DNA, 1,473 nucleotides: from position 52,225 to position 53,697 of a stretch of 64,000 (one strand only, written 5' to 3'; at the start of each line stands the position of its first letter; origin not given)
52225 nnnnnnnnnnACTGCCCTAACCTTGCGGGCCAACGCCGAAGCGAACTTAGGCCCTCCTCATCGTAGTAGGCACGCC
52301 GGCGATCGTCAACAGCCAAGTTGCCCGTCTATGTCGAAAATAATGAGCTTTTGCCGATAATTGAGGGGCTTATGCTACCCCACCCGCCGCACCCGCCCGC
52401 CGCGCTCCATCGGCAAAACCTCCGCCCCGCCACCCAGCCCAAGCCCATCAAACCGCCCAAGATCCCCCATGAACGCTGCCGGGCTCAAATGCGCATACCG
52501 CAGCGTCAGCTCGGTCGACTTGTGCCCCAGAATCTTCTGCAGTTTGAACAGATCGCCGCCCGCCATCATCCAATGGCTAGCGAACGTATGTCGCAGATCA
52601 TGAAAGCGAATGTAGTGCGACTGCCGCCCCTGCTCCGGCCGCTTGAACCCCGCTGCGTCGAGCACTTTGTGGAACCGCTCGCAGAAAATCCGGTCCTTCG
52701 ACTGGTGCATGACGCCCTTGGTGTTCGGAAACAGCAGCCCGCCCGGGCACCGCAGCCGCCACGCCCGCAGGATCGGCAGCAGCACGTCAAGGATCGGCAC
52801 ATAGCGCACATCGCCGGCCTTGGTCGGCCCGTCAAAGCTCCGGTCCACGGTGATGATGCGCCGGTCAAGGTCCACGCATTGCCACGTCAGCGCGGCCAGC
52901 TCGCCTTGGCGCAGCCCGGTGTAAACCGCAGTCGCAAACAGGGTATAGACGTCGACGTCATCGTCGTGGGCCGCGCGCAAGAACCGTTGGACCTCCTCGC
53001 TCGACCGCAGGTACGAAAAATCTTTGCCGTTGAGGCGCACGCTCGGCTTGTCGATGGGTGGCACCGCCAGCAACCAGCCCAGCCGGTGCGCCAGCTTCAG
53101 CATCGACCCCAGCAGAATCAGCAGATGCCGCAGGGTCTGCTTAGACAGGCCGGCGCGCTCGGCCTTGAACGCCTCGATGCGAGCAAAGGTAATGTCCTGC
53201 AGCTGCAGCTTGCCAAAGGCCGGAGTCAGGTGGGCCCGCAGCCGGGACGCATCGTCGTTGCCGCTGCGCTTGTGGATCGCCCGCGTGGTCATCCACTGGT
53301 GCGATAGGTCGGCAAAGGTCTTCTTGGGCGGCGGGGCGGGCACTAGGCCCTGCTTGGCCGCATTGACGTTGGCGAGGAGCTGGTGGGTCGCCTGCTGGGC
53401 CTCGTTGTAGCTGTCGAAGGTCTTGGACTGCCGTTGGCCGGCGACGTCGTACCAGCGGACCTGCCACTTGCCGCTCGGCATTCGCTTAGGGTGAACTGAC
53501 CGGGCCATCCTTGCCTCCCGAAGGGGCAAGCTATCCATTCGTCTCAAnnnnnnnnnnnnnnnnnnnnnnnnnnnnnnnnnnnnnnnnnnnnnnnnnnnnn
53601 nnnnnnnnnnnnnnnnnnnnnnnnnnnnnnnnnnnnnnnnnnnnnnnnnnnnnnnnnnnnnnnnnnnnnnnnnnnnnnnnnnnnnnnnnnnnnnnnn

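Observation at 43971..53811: Tandem or nested integrative elements at tRNA-Arg(TCT): full integrase plus a 5'-truncated duplicate, degenerate att copy, lower-GC cargo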

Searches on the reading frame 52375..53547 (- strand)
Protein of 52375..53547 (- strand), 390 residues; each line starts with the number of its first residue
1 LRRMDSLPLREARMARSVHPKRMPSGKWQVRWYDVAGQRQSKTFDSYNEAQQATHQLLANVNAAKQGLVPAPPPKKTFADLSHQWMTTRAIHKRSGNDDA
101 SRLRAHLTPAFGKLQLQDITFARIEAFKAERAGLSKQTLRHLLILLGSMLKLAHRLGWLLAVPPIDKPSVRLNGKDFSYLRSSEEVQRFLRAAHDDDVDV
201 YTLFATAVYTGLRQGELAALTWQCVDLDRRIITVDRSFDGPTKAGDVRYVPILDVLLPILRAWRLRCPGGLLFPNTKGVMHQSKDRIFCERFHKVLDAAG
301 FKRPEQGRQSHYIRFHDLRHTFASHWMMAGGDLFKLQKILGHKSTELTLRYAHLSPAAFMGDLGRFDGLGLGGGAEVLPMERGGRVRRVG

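Call 10: search_protein_families(library=pfam, proteins=[window:52375-53547:-], max_evalue=0.01)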
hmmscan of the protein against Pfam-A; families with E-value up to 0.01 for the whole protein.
window:52375-53547:- (390 aa): 1 family
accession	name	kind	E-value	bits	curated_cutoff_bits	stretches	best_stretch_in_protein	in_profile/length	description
PF00589.27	Phage_integrase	-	1.4e-27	97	27.1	1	183-355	5-169/172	Phage integrase family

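Call 23: find_encoding_contigs(protein=window:52375-53508:-, flank=10000, max_places=10)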
Protein window:52375-53508:- (377 aa): 16 contigs read that carry it; 6 places shown.
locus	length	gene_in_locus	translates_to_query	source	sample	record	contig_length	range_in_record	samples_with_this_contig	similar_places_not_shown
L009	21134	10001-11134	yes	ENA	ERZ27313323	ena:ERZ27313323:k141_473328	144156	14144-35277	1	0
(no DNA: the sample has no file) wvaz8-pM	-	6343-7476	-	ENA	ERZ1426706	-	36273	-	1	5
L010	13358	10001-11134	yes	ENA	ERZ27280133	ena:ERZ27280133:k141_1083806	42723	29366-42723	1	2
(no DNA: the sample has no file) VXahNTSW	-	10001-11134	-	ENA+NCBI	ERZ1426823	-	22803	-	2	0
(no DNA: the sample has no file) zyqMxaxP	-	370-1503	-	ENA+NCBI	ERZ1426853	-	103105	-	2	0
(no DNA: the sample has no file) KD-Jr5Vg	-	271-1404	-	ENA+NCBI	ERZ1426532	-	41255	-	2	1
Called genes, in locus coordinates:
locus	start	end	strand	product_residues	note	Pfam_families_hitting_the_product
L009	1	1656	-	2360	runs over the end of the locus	PF00526:Dicty_CTDC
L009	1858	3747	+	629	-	PF00069:Pkinase, PF07714:PK_Tyr_Ser-Thr, PF03109:ABC1 (faint)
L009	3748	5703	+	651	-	PF00069:Pkinase, PF07714:PK_Tyr_Ser-Thr, PF03109:ABC1 (weak)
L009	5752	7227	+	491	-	-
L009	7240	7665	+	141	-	-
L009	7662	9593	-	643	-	PF13353:Fer4_12 (faint), PF04055:Radical_SAM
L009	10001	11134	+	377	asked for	PF00589:Phage_integrase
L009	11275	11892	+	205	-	-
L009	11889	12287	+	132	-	-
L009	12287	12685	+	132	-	PF02661:Fic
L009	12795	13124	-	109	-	-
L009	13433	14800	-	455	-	-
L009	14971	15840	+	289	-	PF00589:Phage_integrase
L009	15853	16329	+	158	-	-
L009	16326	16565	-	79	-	-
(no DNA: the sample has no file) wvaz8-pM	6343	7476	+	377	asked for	PF00589:Phage_integrase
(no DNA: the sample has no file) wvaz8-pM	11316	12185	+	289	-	PF00589:Phage_integrase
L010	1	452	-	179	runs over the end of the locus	-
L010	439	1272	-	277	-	-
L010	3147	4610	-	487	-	-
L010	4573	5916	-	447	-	PF13481:AAA_25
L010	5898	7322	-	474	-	-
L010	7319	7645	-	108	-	-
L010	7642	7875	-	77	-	PF12728:HTH_17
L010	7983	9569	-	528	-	-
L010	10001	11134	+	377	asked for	PF00589:Phage_integrase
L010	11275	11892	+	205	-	-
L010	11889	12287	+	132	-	-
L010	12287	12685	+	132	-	PF02661:Fic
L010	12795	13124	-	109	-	-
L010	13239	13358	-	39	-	?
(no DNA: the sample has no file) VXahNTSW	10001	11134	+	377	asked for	PF00589:Phage_integrase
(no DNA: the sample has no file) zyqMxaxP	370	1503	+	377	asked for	PF00589:Phage_integrase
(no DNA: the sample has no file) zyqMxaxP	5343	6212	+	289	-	PF00589:Phage_integrase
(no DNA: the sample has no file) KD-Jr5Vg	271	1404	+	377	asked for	PF00589:Phage_integrase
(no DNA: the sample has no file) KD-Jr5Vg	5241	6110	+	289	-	PF00589:Phage_integrase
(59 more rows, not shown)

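Call 32: find_homologous_proteins(query=window:52375-53508:-, max_evalue=1e-20)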
Query window:52375-53508:- (377 aa): 1082 proteins with E <= 1e-20 among 8000 candidates; the best 120 are listed.
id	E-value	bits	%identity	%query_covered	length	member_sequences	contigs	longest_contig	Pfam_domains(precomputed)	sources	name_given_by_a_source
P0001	6.7e-216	734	84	99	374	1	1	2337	PF00589.28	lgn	-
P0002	1.2e-215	734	85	100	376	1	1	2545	PF26003.1,PF00589.28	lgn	-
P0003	3.6e-214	729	85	99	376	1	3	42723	PF00589.28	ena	-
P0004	4.8e-201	686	78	99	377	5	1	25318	PF00589.28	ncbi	-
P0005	1.1e-197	674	76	98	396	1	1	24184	PF00589.28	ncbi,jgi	jgi:integrase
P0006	1.4e-195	668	75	99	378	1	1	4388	PF00589.28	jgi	-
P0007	2.4e-194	664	76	100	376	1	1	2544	PF00589.28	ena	-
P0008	6.9e-188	642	74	99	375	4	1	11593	PF00589.28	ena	-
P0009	3.0e-182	624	73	97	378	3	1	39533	PF26003.1,PF00589.28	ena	-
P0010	3.5e-181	620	72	99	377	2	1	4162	PF00589.28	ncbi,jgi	jgi:integrase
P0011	2.3e-180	618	71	99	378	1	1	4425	PF00589.28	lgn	-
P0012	3.0e-171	587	69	98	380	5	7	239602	PF00589.28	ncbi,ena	-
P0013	1.2e-168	579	91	74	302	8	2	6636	PF00589.28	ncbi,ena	-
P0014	5.3e-164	564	67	99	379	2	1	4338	PF00589.28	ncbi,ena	-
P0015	3.8e-163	561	67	99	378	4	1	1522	PF26003.1,PF00589.28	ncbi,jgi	jgi:integrase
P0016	1.2e-161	556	68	94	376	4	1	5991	PF00589.28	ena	-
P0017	1.5e-160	552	67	100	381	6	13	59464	PF26003.1,PF00589.28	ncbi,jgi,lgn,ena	jgi:integrase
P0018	7.6e-156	537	65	99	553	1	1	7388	PF00589.28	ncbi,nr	ncbi:MAG: site-specific integrase, partial [Myxococcales bacterium]|nr:site-specific integrase [Myxo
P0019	4.3e-154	531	63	99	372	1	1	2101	PF26003.1,PF00589.28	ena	-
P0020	1.7e-152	526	64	99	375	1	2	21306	PF00589.28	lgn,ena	-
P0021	3.3e-149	515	63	98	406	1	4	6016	PF26003.1,PF00589.28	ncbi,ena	-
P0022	2.3e-147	509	65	92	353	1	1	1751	PF00589.28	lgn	-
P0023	4.3e-146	505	61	99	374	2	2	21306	PF00589.28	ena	-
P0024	6.9e-146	504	63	99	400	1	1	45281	PF14659.13,PF26003.1,PF00589.28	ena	-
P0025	5.8e-144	498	61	98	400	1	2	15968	PF26003.1,PF00589.28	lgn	-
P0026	1.4e-141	490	60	98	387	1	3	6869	PF00589.28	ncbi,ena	-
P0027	7.8e-141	487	60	97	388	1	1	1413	PF00589.28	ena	-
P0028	4.8e-140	485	60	98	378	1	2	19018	PF00589.28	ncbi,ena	-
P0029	5.5e-138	478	64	92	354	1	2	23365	PF00589.28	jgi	jgi:integrase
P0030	4.1e-131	455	57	99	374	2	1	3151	PF26003.1,PF00589.28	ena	-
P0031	1.4e-129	450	57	97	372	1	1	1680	PF00589.28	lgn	-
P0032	2.0e-129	450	57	99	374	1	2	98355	PF00589.28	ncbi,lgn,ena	-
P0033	1.4e-128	447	58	94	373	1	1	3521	PF26003.1,PF00589.28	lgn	-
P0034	1.2e-125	437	55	96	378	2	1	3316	PF00589.28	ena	-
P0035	1.3e-125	437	58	91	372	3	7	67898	PF00589.28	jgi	-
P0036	1.4e-125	437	57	96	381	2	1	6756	PF00589.28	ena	-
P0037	6.2e-124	432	57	90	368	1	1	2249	PF00589.28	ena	-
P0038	1.2e-123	431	55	96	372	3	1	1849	PF00589.28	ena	-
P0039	1.4e-123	431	58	90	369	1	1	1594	PF00589.28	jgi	-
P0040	2.1e-123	430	55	91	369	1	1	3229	PF00589.28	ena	-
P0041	4.9e-123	429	56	93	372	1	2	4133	PF00589.28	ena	-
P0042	9.6e-123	428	55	100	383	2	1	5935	PF26003.1,PF00589.28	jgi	-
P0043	1.5e-122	427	57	94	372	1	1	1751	PF00589.28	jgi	jgi:integrase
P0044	5.3e-122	425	55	94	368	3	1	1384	PF00589.28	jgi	jgi:integrase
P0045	1.0e-121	425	56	91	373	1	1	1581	PF00589.28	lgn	-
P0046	2.4e-121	423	57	91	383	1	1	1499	PF00589.28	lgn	-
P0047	3.7e-121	423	53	94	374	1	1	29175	PF00589.28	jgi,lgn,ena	-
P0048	3.6e-120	419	57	91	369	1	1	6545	PF00589.28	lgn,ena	-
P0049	4.5e-120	419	57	96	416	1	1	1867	PF00589.28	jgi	-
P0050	9.2e-120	418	56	96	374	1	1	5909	PF00589.28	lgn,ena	-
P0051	1.1e-119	418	52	96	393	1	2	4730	PF00589.28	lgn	-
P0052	1.2e-119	418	55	94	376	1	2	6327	PF00589.28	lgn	-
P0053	1.9e-119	417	53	99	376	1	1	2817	PF13102.13,PF26003.1,PF00589.28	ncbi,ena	-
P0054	3.8e-119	416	53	96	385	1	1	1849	PF00589.28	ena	-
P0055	7.0e-119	415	55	94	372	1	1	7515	PF00589.28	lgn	-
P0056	1.1e-118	415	54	95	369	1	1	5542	PF00589.28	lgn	-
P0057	1.3e-118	414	55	96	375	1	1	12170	PF00589.28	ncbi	-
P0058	9.4e-118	411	53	96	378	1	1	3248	PF14659.13,PF00589.28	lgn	-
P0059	1.0e-117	411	53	95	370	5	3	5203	PF00589.28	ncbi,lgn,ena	-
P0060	1.1e-117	411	52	98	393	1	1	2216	PF00589.28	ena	-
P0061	1.3e-117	411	56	91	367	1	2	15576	PF00589.28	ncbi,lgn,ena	-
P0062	1.4e-117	411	55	96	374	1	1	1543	PF00589.28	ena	-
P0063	1.7e-117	411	54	94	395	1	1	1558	PF00589.28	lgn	-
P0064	1.7e-117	411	54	91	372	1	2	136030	PF00589.28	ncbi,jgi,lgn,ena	jgi:integrase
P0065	1.9e-117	410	52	96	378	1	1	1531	PF00589.28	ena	-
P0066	3.2e-117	410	53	94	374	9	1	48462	PF00589.28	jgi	-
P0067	3.8e-117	409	55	93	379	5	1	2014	PF00589.28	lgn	-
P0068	5.9e-117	409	56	90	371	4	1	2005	PF00589.28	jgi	-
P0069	9.1e-117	408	56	90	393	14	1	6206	PF14659.13,PF00589.28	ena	-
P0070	9.2e-117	408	56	94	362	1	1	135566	PF00589.28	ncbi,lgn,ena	-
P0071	2.0e-116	407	55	93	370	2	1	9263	PF00589.28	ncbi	-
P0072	2.2e-116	407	55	94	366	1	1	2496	PF00589.28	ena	-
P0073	2.5e-116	407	54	94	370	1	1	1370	PF00589.28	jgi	jgi:integrase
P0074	3.9e-116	406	54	94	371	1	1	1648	PF14659.13,PF00589.28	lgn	-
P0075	4.1e-116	406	52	93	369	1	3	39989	PF14659.13,PF00589.28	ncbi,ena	-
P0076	4.9e-116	406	52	94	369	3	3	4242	PF00589.28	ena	-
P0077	1.4e-115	404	54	95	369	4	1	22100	PF00589.28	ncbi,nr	ncbi:MAG: site-specific integrase [Labilithrix sp.]|nr:site-specific integrase [Labilithrix sp.]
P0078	1.4e-115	404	55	90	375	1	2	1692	PF00589.28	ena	-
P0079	1.6e-115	404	55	94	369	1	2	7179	PF00589.28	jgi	jgi:integrase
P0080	1.7e-115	404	52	94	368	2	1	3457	PF00589.28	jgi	jgi:integrase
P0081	3.3e-115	403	56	91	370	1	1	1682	PF00589.28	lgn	-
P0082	4.0e-115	403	56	90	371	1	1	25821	PF00589.28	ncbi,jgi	jgi:integrase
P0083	4.4e-115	403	54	90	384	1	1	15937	PF00589.28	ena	-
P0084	5.6e-115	402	53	94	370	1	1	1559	PF00589.28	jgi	jgi:integrase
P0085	5.8e-115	402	55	90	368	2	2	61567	PF14659.13,PF00589.28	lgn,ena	-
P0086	1.7e-114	401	55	94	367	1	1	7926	PF00589.28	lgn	-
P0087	1.8e-114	401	53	90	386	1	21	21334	PF00589.28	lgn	-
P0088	3.7e-114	400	53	95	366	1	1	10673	PF00589.28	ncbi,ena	-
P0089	3.9e-114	400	52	95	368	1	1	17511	PF00589.28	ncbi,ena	-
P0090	5.3e-114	399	54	93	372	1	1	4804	PF00589.28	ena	-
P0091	6.1e-114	399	52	93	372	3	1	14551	PF00589.28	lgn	-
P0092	6.5e-114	399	52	90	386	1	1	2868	PF00589.28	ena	-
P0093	8.7e-114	398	55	90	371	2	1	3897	PF00589.28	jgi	jgi:integrase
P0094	8.8e-114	398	52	94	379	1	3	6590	PF00589.28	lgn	-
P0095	9.4e-114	398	54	94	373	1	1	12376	PF14659.13,PF00589.28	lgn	-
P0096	1.5e-113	398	54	94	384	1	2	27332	PF00589.28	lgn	-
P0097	3.4e-113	396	52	95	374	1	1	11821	PF14659.13,PF00589.28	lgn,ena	-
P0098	3.7e-113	396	53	90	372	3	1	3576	PF00589.28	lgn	-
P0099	5.4e-113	396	51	94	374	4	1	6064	PF14659.13,PF00589.28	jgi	jgi:integrase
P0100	5.5e-113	396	53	92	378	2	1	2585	PF00589.28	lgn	-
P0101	8.3e-113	395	53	93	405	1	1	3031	PF00589.28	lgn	-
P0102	9.4e-113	395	52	94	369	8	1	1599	PF14659.13,PF00589.28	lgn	-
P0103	1.0e-112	395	52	94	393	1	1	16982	PF00589.28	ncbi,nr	ncbi:MAG: site-specific integrase [Myxococcales bacterium]|nr:site-specific integrase [Myxococcales 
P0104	1.0e-112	395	52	93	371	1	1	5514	PF00589.28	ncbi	-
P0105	1.3e-112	395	53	95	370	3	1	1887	PF00589.28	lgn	-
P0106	4.7e-112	393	52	91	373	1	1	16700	PF00589.28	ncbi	-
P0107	5.2e-112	393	52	98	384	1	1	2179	PF00589.28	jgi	jgi:integrase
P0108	6.0e-112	392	53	91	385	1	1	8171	PF00589.28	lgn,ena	-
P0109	6.4e-112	392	53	94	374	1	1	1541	PF00589.28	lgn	-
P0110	7.1e-112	392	51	94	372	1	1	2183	PF00589.28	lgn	-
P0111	8.1e-112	392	54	91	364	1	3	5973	PF00589.28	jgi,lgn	jgi:integrase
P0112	8.9e-112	392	50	95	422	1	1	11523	PF00589.28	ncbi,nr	ncbi:site-specific integrase, partial [Myxococcota bacterium]|nr:site-specific integrase [Myxococcot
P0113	9.4e-112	392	54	92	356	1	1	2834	PF00589.28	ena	-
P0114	1.2e-111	391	52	95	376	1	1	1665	PF00589.28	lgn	-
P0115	1.8e-111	391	52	95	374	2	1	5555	PF00589.28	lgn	-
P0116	1.8e-111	391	53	93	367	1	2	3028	PF00589.28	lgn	-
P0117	2.4e-111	390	52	96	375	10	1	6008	PF00589.28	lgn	-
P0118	2.7e-111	390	52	94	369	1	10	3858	PF00589.28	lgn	-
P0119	2.9e-111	390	53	94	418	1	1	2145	PF00589.28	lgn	-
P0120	3.1e-111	390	51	90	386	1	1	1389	PF00589.28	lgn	-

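Call 33: find_encoding_contigs(protein=P0003, flank=10000, max_places=4)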
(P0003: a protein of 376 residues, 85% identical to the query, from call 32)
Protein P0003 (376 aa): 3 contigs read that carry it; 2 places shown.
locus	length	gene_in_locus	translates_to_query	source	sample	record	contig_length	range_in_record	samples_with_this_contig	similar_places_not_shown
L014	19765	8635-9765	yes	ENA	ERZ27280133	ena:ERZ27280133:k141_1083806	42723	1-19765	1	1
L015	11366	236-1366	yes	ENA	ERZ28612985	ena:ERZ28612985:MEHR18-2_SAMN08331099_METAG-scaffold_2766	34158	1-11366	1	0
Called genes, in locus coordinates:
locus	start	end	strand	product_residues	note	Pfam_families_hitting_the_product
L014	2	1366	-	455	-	?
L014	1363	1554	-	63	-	PF12728:HTH_17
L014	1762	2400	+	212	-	PF22977:WHD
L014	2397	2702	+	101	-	-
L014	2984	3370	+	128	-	-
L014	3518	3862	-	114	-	PF13560:HTH_31, PF01381:HTH_3, PF13443:HTH_26 (weak)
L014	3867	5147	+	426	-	-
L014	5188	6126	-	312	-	PF08401:ArdcN, PF18818:MPTase-PolyVal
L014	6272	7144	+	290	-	-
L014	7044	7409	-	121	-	-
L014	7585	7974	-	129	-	-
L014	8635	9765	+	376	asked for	PF00589:Phage_integrase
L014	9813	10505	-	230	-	-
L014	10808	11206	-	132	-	-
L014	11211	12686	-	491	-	PF00270:DEAD, PF04851:ResIII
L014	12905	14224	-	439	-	PF13385:Laminin_G_3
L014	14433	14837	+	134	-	PF13560:HTH_31, PF01381:HTH_3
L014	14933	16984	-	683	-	PF20442:BrxL_N, PF13337:BrxL_ATPase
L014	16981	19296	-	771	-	PF08665:PglZ (faint)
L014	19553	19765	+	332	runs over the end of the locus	-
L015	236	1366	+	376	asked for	PF00589:Phage_integrase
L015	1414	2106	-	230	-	-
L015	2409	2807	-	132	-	-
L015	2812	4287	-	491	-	PF00270:DEAD, PF04851:ResIII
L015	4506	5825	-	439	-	PF13385:Laminin_G_3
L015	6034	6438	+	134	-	PF13560:HTH_31, PF01381:HTH_3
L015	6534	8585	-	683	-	PF20442:BrxL_N, PF13337:BrxL_ATPase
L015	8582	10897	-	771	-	PF08665:PglZ (faint)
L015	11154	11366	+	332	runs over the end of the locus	-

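Call 34: find_encoding_contigs(protein=P0004, flank=10000, max_places=3)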
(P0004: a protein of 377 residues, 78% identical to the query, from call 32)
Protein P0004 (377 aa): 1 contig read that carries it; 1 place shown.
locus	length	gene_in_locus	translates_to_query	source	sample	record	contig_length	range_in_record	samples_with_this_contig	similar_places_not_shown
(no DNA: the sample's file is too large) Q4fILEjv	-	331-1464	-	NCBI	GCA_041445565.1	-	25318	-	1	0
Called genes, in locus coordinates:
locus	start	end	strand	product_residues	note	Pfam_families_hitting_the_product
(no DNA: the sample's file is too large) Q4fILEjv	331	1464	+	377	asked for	PF00589:Phage_integrase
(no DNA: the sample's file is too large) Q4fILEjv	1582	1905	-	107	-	PF13936:HTH_38 (weak)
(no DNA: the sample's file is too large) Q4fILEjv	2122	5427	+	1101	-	PF00176:SNF2-rel_dom, PF00270:DEAD (weak), PF04851:ResIII, PF00271:Helicase_C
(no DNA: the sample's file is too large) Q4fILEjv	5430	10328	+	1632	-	PF07669:Eco57I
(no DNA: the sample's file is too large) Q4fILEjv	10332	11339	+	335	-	-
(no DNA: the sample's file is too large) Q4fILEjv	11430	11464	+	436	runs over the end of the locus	PF13304:AAA_21, PF13175:AAA_15, PF12476:DUF3696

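Call 46: search_protein_families(library=ncbifam, proteins=[window:52375-53508:-], max_evalue=0.01)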
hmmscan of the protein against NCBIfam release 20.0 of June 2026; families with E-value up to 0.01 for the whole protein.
window:52375-53508:- (377 aa): 9 families
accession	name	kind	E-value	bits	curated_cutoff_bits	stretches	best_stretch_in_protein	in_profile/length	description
TIGR02224.1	recomb_XerC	equivalog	3e-19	69.5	335.15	1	86-343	24-279/295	tyrosine recombinase XerC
NF040815.2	recomb_XerA_Arch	equivalog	2e-18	66.9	220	1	119-342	53-255/263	site-specific tyrosine recombinase/integron integrase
TIGR02225.1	recomb_XerD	equivalog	2.4e-10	40.2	329.6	1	102-342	37-275/290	site-specific tyrosine recombinase XerD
NF001399.0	PRK00283.1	subfamily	6.3e-10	38.8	279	1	100-342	45-284/300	tyrosine recombinase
TIGR02249.1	integrase_gron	subfamily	6.7e-09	35.5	265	1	295-341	254-300/315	integron integrase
NF003462.0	PRK05084.1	equivalog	8.5e-09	34.6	267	1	302-342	305-345/360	tyrosine recombinase XerS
NF002331.0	PRK01287.1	subfamily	1.6e-07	30.6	371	1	195-342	172-313/365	site-specific tyrosine recombinase XerC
NF011946.0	PRK15417.1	equivalog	6.8e-05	22.2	435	1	268-342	250-316/337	integron integrase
NF007371.0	PRK09871.1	subfamily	0.00066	19.3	222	0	170-348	9-181/198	tyrosine-type DNA invertase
